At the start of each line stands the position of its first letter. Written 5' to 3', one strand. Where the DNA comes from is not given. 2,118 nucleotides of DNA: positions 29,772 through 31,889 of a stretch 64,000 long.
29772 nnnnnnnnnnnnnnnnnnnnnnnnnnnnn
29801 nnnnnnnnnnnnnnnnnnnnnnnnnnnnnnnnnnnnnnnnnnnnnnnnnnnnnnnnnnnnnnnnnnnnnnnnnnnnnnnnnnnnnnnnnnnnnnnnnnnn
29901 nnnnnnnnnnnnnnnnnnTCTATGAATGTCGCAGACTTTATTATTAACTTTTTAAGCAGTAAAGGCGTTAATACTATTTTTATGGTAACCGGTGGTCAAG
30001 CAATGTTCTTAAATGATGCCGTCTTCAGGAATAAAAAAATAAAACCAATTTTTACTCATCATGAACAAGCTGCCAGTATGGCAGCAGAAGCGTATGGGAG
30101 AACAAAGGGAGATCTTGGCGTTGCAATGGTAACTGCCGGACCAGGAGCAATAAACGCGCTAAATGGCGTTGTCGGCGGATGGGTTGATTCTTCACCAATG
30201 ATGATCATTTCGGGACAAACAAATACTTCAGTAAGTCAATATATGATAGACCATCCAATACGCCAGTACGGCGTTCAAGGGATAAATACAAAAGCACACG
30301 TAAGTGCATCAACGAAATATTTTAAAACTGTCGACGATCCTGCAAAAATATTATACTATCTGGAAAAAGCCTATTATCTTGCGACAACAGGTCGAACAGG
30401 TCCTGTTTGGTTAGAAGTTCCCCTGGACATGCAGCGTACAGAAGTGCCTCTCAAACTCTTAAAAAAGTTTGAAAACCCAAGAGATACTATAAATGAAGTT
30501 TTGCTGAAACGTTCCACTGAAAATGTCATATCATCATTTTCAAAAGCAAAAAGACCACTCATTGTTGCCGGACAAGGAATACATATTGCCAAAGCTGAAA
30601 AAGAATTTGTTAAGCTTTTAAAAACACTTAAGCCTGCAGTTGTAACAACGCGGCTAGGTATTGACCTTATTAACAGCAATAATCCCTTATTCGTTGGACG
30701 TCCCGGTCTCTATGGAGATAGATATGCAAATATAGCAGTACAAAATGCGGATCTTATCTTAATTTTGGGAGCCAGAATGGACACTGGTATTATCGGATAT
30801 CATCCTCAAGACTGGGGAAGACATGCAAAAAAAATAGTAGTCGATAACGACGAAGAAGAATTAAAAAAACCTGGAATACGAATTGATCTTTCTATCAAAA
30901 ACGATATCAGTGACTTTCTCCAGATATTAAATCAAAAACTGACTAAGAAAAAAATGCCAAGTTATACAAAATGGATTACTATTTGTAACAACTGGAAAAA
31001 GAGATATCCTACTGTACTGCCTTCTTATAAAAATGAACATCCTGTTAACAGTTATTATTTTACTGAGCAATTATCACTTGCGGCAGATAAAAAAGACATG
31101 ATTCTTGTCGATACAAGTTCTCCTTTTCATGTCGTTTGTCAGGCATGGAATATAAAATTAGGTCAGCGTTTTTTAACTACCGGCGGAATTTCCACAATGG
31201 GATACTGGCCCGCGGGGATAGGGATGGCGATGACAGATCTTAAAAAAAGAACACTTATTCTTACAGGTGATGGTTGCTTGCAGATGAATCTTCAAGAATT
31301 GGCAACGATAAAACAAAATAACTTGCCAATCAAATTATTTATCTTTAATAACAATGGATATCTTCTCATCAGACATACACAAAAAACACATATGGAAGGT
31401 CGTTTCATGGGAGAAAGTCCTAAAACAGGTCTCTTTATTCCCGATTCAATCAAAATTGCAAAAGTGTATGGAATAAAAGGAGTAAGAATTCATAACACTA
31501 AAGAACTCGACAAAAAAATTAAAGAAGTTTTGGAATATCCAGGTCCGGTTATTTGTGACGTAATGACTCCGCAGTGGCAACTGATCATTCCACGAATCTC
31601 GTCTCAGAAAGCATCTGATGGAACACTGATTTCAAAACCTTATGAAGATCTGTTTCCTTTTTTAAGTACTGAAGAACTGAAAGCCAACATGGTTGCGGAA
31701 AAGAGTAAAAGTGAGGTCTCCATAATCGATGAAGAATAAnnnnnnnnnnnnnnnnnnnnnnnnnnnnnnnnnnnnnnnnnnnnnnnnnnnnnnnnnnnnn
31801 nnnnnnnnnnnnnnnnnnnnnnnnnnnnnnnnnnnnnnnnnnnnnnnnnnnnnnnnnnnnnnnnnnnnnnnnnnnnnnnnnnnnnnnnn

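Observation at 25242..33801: DmpF/DmpG-like aldolase-dehydrogenase pair wired to a YerE/acetolactate-synthase-like ThDP enzyme inside a CDP-dideoxyhexose operon: candidate pathway to a higher-carbon branched-chain sugar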

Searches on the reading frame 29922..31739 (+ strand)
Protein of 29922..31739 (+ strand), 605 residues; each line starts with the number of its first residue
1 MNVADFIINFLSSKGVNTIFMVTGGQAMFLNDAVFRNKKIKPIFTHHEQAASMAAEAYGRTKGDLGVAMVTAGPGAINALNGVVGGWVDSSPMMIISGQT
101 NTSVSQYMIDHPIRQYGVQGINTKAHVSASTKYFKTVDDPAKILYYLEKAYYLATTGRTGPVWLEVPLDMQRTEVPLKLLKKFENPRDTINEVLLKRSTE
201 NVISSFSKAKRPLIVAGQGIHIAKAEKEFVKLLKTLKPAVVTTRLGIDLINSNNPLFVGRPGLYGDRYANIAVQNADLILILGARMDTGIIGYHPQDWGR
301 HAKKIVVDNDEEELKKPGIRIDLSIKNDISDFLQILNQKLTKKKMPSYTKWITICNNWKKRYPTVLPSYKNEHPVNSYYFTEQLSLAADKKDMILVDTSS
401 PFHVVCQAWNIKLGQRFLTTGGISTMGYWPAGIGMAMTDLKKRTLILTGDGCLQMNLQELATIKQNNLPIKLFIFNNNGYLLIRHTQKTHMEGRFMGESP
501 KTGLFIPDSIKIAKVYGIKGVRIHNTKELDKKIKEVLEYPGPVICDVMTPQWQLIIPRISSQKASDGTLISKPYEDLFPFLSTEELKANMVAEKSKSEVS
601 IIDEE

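Call 3: search_protein_families(library=pfam, proteins=[window:29922-31739:+])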
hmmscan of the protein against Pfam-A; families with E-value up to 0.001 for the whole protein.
window:29922-31739:+ (605 aa): 3 families
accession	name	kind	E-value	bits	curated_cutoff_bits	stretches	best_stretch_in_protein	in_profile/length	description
PF02775.26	TPP_enzyme_C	-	6.3e-33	114.2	21.9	1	405-547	9-151/151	Thiamine pyrophosphate enzyme, C-terminal TPP binding domain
PF02776.23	TPP_enzyme_N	-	3.2e-32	111.3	26.8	1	1-106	1-106/119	Thiamine pyrophosphate enzyme, N-terminal TPP binding domain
PF00205.28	TPP_enzyme_M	-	4.3e-29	101.4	30.4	1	201-334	3-135/137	Thiamine pyrophosphate enzyme, central domain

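Call 4: search_protein_families(library=ncbifam, proteins=[window:29922-31739:+])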
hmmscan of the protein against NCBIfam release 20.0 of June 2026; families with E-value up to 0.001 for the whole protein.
window:29922-31739:+ (605 aa): 53 families (the best 25 are shown)
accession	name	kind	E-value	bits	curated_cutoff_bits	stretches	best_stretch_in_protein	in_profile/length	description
TIGR00118.1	acolac_lg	equivalog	3.1e-101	339.6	538.35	1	1-561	1-546/557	biosynthetic-type acetolactate synthase large subunit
NF004710.0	PRK06048.1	equivalog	5.6e-98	328.8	976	1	1-561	8-549/561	acetolactate synthase large subunit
NF006524.0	PRK08978.1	equivalog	2.4e-90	303.4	738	1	1-563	1-538/548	acetolactate synthase 2 catalytic subunit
NF005228.0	PRK06725.1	equivalog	1.9e-89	300.4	991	1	3-570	18-566/571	acetolactate synthase large subunit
NF004919.0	PRK06276.1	equivalog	1.3e-88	297.8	866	1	1-550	1-539/582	acetolactate synthase large subunit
NF006581.0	PRK09107.1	equivalog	1.9e-87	294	974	1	1-573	11-577/595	acetolactate synthase 3 large subunit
NF005651.0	PRK07418.1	subfamily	1.1e-85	288.1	942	1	4-563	22-573/617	acetolactate synthase large subunit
NF006016.1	PRK08155.1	equivalog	2.1e-85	287.2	870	1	2-559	4-542/554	acetolactate synthase large subunit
NF005824.0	PRK07710.1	equivalog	2.2e-84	283.8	976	1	2-563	18-562/573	acetolactate synthase large subunit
NF006319.0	PRK08527.1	equivalog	2.3e-84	283.8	905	1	1-564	4-553/565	acetolactate synthase large subunit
NF005058.0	PRK06466.1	equivalog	4e-84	283.1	951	1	3-557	6-555/574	acetolactate synthase 3 large subunit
NF005584.0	PRK07282.1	equivalog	2e-83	280.8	970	1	4-566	13-557/566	acetolactate synthase large subunit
NF005860.0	PRK07789.1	equivalog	2.6e-81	273.8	881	1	3-567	36-596/615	acetolactate synthase large subunit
NF005409.0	PRK06965.1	equivalog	2.8e-80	270.4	1035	1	4-549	24-561/587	acetolactate synthase 3 catalytic subunit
NF006187.0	PRK08322.1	equivalog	5.7e-75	252.8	509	1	1-547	2-526/548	acetolactate synthase large subunit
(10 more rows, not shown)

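Call 15: find_encoding_contigs(protein=window:29922-31739:+, flank=10000, max_places=6)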
Protein window:29922-31739:+ (605 aa): 10 contigs read that carry it; 2 places shown.
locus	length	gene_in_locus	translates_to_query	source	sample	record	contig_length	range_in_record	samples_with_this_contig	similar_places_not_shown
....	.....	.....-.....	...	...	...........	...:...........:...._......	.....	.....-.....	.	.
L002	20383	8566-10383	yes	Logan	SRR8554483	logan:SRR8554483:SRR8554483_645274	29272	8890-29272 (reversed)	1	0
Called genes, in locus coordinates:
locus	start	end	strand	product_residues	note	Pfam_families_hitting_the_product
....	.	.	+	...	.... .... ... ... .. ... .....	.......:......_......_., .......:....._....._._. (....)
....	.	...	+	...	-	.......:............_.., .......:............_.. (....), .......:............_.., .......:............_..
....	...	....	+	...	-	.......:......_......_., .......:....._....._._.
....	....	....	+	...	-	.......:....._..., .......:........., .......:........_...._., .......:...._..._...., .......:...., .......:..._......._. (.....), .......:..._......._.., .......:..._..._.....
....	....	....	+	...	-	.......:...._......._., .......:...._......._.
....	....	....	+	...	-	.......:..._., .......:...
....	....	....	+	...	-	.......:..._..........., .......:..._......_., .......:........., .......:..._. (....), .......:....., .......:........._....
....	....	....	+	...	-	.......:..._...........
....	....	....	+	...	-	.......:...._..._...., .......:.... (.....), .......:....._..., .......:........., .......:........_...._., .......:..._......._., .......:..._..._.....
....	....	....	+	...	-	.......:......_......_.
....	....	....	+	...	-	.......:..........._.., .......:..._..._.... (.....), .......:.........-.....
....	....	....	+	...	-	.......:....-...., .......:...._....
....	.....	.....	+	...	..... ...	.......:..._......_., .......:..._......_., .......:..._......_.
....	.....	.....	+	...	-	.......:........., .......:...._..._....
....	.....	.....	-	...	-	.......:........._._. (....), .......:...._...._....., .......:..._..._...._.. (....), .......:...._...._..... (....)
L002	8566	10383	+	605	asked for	PF02776:TPP_enzyme_N, PF00205:TPP_enzyme_M, PF02775:TPP_enzyme_C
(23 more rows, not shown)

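Call 18: find_homologous_proteins(query=window:29922-31739:+, max_evalue=1e-30)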
Query window:29922-31739:+ (605 aa): 7003 proteins with E <= 1e-30 among 8000 candidates; the best 120 are listed.
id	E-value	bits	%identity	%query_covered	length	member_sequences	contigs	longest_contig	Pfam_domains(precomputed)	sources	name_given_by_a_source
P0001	0.0e+0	1379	100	100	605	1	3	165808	PF02775.27,PF02776.24,PF00205.29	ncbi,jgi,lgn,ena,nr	ncbi:MAG TPA: thiamine pyrophosphate-binding protein [Candidatus Acidoferrales bacterium]|nr:thiamin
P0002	0.0e+0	1180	85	98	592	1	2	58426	PF02775.27,PF02776.24,PF00205.29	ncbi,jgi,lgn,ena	-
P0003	0.0e+0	1145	83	99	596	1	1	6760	PF02775.27,PF02776.24,PF00205.29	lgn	-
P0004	0.0e+0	1143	82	98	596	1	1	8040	PF02775.27,PF02776.24,PF00205.29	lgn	-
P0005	0.0e+0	1127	81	98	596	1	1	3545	PF02775.27,PF02776.24,PF00205.29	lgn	-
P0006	1.9e-288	976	70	98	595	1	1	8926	PF02775.27,PF02776.24,PF00205.29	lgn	-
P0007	9.1e-287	970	70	98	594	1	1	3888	PF02775.27,PF02776.24,PF00205.29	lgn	-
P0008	1.0e-283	960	69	99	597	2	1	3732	PF02775.27,PF02776.24,PF00205.29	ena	-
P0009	8.2e-279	944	69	98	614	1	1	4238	PF02775.27,PF02776.24,PF00205.29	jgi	jgi:acetolactate synthase I/II/III large subunit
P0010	2.4e-276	936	69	98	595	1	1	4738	PF02775.27,PF02776.24,PF00205.29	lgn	-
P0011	3.3e-275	932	67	98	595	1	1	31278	PF02775.27,PF02776.24,PF00205.29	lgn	-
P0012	7.7e-275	931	68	98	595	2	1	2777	PF02775.27,PF02776.24,PF00205.29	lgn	-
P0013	1.0e-273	927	69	99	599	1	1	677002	PF02775.27,PF02776.24,PF00205.29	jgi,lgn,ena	-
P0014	4.8e-273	925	67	98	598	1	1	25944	PF02775.27,PF02776.24,PF00205.29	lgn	-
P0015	1.5e-272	924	67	97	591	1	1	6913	PF02775.27,PF02776.24,PF00205.29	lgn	-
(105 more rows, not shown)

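Call 20: search_solved_structures(query=window:29922-31739:+, max_evalue=1e-40)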
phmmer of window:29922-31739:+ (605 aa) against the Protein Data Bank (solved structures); distinct sequences matched with E-value up to 1e-40: 19.
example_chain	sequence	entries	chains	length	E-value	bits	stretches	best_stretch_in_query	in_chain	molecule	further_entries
8rph_A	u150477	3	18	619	1.1e-110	374.1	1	2-594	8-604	Thiamine pyrophosphate-binding protein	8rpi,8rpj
5ahk_A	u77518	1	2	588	1.2e-66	228.7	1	2-566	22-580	ACETOLACTATE SYNTHASE II, LARGE SUBUNIT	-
3e9y_A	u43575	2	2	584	6.8e-64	219.6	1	4-562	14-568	Acetolactate synthase, chloroplastic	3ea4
7tzz_A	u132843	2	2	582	1.2e-63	218.7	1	4-562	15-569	Acetolactate synthase, chloroplastic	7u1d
7u25_A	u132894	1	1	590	1.3e-63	218.6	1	4-562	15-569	Acetolactate synthase, chloroplastic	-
7stq_A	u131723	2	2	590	1.9e-63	218.1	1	4-562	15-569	Acetolactate synthase, chloroplastic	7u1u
6u9h_A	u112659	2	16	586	2.4e-63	217.8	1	4-562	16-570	Acetolactate synthase, chloroplastic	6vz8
1ybh_A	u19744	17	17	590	2.4e-63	217.8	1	4-562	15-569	Acetolactate synthase, chloroplast | Acetolactate synthase | Acetolactate synthase, chloroplastic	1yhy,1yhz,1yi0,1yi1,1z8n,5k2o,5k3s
6lpi_A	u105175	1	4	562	2.9e-63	217.5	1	4-560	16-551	Acetolactate synthase isozyme 1 large subunit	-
8et5_A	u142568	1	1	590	4.6e-63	216.8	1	4-561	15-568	Acetolactate synthase, chloroplastic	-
1jsc_A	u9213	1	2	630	1.9e-61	211.5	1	10-563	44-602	ACETOHYDROXY-ACID SYNTHASE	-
6u9d_A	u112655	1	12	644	2e-61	211.4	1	10-563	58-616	Acetolactate synthase catalytic subunit, mitochondrial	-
1n0h_A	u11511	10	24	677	2.4e-61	211.2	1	10-563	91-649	Acetolactate synthase | Acetolactate synthase, mitochondrial | Acetolactate synthase catalytic subunit, mitochondrial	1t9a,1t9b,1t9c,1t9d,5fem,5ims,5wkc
6dek_A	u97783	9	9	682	8.2e-57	196.2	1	15-569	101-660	Acetolactate synthase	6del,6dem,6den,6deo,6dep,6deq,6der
9yjz_A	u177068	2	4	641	1.3e-53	185.7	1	13-564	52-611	Acetolactate synthase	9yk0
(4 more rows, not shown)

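Call 25: find_related_loci(query=A1, collection=genome_contigs, flank=10000)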
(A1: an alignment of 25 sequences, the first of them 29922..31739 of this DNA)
Query A1 (605 aa) in genome_contigs; peptide patterns used: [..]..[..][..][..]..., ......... (x = any residue, [..] = any of these).
207 stretches matched a pattern; 190 encode a relative of the query (tblastn E <= 1e-3); the best 80 are kept; 80 distinct loci.
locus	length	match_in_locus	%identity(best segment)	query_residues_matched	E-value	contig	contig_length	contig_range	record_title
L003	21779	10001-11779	65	1-594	0e+0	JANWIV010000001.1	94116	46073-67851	MAG: Candidatus Microgenomates bacterium isolate CRAIB_MAG50 c_000000001483, whole genome shotgun sequence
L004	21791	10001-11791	63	1-598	0e+0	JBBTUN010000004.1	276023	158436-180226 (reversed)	MAG: Patescibacteria group bacterium isolate H41-bin134_1 H41_bin134_1_000000000004, whole genome shotgun sequence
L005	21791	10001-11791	66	1-598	0e+0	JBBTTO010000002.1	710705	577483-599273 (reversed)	MAG: Patescibacteria group bacterium isolate H52-bin062_1 H52_bin062_1_000000000002, whole genome shotgun sequence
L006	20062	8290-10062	64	3-593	0e+0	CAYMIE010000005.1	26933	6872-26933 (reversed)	MAG TPA_asm: uncultured Gammaproteobacteria bacterium isolate SRP050083_co3_380 genome assembly, contig: NODE_1223_lengt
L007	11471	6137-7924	65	1-596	0e+0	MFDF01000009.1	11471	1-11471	MAG: Candidatus Daviesbacteria bacterium RIFCSPHIGHO2_12_FULL_37_16 rifcsphigho2_12_scaffold_23602, whole genome shotgun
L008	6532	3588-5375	61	1-596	0e+0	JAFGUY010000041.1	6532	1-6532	MAG: Candidatus Omnitrophota bacterium isolate ZodW_Metabat.114 k87_5218280, whole genome shotgun sequence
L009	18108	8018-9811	60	1-598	0e+0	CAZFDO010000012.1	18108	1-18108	MAG TPA_asm: uncultured Clostridia bacterium isolate SRP256446_co1_94 genome assembly, contig: NODE_1066_length_18108_co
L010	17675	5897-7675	61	1-593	0e+0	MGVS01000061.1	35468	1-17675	MAG: Elusimicrobia bacterium RIFOXYD2_FULL_34_15 rifoxyd2_full_scaffold_284, whole genome shotgun sequence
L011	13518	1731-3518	61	1-596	0e+0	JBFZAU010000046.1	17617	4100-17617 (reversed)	MAG: Candidatus Omnitrophota bacterium isolate PPR_0475 PPR_0475.fa_k121_903973, whole genome shotgun sequence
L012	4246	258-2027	63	1-590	0e+0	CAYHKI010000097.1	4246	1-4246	MAG TPA_asm: uncultured Gammaproteobacteria bacterium isolate ERP119705_co13_618 genome assembly, contig: NODE_26717_len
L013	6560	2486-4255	62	1-593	0e+0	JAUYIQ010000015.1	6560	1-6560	MAG: Candidatus Curtissbacteria bacterium isolate C24_metabat.bin.101_sub C24_k141_860764, whole genome shotgun sequence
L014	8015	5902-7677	61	1-591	0e+0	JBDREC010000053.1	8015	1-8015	MAG: Pseudomonadota bacterium isolate MEGAHIT-group-1.295 k141_6479346, whole genome shotgun sequence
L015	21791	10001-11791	60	1-596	0e+0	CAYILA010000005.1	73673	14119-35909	MAG TPA_asm: uncultured Candidatus Saccharibacteria bacterium isolate ERP119705_co24_1018 genome assembly, contig: NODE_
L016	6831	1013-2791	59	1-593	0e+0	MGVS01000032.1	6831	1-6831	MAG: Elusimicrobia bacterium RIFOXYD2_FULL_34_15 rifoxyd2_full_scaffold_2047, whole genome shotgun sequence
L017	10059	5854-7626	61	1-591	0e+0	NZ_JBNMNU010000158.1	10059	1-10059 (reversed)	MAG: Clostridium sp. isolate 3300053697_61 Ga0535652_0009184, whole genome shotgun sequence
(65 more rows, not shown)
